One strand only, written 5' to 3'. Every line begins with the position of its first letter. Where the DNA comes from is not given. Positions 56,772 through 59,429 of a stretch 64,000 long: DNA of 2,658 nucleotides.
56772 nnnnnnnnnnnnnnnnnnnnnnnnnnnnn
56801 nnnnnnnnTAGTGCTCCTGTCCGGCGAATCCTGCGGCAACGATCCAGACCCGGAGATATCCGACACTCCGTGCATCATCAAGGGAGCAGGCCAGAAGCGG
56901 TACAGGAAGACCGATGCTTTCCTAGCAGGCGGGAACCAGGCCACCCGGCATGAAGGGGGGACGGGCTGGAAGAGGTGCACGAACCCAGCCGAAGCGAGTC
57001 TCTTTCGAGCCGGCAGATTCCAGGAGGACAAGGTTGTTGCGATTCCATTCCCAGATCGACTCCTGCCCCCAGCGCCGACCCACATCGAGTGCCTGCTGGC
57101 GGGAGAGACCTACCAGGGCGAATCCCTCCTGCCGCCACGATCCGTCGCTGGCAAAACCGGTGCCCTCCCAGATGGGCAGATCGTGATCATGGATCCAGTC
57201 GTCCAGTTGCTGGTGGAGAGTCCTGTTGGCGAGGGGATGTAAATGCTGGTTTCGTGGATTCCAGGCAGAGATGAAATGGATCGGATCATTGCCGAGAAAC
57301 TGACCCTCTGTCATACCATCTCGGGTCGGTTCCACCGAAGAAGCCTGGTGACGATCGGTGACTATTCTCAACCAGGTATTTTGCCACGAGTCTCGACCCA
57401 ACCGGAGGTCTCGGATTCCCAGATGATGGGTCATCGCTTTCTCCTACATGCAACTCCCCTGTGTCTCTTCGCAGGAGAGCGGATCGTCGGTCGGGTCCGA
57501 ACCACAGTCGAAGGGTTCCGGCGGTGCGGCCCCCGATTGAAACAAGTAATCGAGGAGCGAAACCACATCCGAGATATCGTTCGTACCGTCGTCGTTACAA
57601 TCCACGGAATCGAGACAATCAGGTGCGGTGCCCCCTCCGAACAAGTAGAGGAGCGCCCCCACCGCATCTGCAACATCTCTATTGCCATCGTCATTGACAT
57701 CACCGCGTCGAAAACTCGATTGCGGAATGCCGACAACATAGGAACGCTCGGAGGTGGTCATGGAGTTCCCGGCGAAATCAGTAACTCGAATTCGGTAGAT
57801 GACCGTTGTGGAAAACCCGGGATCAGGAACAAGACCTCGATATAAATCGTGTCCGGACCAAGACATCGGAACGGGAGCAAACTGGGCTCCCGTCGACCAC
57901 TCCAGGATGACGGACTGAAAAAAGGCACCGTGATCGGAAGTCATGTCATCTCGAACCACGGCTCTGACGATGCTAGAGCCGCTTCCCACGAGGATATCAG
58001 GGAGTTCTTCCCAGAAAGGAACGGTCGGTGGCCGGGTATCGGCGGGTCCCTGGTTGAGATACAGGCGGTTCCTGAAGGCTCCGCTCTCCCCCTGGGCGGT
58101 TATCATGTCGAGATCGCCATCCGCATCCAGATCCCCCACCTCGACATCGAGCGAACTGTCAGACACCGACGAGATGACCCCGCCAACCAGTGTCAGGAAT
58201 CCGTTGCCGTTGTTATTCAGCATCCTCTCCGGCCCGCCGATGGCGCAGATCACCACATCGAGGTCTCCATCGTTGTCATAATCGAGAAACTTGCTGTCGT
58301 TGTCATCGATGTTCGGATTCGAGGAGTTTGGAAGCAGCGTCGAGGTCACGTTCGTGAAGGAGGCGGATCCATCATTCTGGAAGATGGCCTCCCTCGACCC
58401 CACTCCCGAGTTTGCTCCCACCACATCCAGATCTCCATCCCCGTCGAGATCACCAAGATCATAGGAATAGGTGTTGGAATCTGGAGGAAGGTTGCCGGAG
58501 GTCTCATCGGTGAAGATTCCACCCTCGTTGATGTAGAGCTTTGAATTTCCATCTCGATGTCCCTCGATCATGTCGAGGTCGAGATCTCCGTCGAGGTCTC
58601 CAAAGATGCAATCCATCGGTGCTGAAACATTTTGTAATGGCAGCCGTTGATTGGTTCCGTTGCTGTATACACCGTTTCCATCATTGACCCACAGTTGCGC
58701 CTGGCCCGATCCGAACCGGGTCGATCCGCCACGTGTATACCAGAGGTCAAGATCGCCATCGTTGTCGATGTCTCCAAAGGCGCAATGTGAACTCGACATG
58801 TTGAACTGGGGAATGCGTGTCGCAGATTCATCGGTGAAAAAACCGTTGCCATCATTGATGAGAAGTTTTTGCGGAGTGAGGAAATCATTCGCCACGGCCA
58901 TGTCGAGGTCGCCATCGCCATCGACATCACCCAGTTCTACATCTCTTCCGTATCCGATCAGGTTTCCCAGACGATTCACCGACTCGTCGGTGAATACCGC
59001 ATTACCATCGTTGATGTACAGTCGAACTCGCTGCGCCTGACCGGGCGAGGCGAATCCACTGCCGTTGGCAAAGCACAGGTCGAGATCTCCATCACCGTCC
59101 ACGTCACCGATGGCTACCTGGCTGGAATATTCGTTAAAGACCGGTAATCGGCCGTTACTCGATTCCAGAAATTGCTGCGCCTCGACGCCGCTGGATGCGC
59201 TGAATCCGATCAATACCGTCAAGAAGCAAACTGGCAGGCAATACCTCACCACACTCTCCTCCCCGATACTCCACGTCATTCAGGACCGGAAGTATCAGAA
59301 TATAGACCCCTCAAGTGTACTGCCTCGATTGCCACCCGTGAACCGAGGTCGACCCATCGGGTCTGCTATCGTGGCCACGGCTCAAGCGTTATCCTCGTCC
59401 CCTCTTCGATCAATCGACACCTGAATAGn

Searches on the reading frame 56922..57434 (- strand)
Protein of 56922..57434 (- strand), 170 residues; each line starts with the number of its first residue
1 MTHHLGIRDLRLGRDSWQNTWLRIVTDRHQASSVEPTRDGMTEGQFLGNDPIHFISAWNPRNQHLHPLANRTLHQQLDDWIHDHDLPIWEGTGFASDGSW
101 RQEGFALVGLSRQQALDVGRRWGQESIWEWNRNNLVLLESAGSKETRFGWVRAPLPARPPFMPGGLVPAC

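Call 24: search_protein_families(library=pfam, proteins=[window:56922-57434:-], max_evalue=0.001)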
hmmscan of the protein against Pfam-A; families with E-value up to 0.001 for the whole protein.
window:56922-57434:- (170 aa): 1 family
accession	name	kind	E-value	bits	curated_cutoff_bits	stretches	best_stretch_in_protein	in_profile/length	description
PF11697.13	DUF3293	-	8.8e-17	61.9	25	1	55-127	1-73/73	Protein of unknown function (DUF3293)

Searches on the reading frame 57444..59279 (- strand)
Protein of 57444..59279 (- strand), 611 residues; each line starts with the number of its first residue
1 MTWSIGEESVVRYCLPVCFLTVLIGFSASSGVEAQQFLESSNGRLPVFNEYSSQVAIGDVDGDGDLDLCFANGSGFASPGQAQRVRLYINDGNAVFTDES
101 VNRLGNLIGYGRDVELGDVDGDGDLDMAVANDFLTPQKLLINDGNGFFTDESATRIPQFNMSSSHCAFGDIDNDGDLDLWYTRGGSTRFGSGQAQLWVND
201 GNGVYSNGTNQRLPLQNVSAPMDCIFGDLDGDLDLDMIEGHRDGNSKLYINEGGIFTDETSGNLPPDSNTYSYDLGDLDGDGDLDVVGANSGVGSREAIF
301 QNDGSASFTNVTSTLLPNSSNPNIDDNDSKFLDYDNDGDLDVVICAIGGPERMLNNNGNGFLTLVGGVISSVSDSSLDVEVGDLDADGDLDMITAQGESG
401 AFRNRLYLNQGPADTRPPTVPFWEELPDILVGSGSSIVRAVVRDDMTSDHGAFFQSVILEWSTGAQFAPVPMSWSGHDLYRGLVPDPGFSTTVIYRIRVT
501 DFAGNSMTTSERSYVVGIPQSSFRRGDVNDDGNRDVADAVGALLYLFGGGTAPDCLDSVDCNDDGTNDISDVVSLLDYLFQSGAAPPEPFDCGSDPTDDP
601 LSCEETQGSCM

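Call 5: search_protein_families(library=pfam, proteins=[window:57444-59279:-], max_evalue=1)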
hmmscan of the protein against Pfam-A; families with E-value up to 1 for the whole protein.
window:57444-59279:- (611 aa): 3 families
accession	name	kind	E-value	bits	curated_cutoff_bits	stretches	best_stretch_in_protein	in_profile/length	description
PF13517.12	FG-GAP_3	-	5.7e-42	142.6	26.9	7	118-179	1-59/61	FG-GAP-like repeat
PF01839.29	FG-GAP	-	8.8e-09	35.5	22.1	4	53-85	3-34/37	FG-GAP repeat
PF14779.12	BBS1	-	0.2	11.5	27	0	379-409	19-49/254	Ciliary BBSome complex subunit 1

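Call 6: search_protein_families(library=ncbifam, proteins=[window:57444-59279:-], max_evalue=1)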
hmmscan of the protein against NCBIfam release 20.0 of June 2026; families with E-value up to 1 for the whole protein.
window:57444-59279:- (611 aa): 1 family
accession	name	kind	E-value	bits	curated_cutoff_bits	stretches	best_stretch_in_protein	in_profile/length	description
NF006396.0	PRK08645.1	equivalog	0.36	8.8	453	1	282-332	196-245/611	bifunctional homocysteine S-methyltransferase/methylenetetrahydrofolate reductase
